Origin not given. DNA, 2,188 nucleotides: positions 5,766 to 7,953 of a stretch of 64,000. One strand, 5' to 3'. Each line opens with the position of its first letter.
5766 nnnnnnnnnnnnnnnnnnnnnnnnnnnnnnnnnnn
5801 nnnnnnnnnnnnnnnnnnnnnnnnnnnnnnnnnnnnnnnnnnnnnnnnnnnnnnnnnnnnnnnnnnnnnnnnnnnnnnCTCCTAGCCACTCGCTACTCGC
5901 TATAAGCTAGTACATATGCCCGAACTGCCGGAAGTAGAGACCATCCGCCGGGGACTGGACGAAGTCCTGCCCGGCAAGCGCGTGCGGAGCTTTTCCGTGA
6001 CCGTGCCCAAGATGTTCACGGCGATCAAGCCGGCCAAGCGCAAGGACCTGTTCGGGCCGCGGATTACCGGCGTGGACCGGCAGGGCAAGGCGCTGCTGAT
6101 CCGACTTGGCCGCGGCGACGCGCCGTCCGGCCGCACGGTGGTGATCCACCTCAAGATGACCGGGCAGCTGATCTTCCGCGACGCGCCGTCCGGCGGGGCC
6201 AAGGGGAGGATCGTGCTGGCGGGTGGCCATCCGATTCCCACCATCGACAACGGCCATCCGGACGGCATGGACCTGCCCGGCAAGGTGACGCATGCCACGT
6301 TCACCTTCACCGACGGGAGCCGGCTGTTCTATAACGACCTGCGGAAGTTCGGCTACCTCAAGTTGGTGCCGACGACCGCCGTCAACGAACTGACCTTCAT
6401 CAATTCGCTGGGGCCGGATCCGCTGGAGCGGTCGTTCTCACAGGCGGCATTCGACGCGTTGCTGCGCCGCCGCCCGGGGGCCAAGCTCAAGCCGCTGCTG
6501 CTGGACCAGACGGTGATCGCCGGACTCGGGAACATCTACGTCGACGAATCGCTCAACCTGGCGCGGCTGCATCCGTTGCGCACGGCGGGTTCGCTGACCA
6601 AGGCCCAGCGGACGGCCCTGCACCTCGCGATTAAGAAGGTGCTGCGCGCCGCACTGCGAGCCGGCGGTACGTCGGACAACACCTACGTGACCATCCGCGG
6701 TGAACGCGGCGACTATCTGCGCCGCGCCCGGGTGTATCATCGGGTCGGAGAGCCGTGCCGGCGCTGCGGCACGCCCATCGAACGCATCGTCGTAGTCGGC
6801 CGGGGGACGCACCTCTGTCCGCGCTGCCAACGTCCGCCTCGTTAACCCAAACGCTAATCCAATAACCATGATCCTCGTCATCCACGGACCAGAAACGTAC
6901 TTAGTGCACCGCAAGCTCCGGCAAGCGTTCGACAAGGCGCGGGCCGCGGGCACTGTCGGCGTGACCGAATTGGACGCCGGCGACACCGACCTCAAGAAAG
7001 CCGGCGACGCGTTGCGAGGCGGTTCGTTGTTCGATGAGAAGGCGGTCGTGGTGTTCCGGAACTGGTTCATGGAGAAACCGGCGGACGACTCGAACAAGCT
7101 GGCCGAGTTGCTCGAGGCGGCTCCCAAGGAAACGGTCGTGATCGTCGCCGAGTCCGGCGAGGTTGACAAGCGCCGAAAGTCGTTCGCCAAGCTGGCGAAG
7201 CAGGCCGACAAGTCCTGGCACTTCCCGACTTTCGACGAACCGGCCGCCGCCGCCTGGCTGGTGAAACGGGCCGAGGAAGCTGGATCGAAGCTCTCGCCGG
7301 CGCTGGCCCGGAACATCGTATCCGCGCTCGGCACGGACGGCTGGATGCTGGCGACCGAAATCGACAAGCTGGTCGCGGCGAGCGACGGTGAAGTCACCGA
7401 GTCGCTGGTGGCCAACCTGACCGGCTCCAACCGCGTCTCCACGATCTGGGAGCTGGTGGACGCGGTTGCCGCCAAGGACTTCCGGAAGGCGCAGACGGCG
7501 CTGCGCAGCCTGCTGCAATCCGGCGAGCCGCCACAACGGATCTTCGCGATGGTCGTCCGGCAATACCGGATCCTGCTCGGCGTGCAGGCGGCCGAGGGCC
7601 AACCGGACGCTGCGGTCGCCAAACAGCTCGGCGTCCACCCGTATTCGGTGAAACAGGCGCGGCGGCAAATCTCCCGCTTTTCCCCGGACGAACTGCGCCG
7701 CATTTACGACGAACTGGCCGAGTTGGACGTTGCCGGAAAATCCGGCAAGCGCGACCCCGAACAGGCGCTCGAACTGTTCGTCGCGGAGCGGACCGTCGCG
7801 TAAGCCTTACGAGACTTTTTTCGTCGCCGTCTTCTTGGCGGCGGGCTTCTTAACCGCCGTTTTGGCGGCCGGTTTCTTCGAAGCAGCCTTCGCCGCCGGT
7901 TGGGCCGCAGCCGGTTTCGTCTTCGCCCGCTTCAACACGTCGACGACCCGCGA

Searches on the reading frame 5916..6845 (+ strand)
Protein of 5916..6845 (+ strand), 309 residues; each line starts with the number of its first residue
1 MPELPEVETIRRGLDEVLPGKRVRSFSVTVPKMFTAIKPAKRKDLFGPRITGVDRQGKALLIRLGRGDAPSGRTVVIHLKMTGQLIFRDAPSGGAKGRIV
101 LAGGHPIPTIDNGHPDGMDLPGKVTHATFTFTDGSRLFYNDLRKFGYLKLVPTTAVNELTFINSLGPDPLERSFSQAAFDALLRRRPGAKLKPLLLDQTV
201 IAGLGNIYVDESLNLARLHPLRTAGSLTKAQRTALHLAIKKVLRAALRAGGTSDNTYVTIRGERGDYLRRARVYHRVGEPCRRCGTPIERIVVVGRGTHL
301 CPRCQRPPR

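Call 86: search_protein_families(library=pfam, proteins=[window:5916-6845:+], max_evalue=0.0001)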
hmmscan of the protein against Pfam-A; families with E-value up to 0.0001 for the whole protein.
window:5916-6845:+ (309 aa): 3 families
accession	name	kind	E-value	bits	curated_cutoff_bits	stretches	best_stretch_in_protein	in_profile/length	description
PF01149.29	Fapy_DNA_glyco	-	5.1e-27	95.3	25.5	1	1-147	1-116/117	Formamidopyrimidine-DNA glycosylase N-terminal domain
PF06831.19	H2TH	-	2.2e-24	85.7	34.7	1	165-254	1-89/93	Formamidopyrimidine-DNA glycosylase H2TH domain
PF06827.20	zf-FPG_IleRS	-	1.1e-12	48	21.3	1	278-305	1-28/30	Zinc finger found in FPG and IleRS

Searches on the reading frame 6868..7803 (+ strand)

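Call 86: search_protein_families(library=pfam, proteins=[window:6868-7803:+], max_evalue=0.0001)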
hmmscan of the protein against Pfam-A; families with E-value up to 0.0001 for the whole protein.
window:6868-7803:+ (311 aa): 2 families
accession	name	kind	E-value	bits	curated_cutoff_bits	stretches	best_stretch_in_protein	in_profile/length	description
PF21694.2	DNA_pol3_delta_C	-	1e-30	106.7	27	1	192-306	3-119/121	DNA polymerase III delta subunit, C-terminal domain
PF06144.19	DNA_pol3_delta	-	3.2e-07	30.8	21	1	5-113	3-118/124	DNA polymerase III, delta subunit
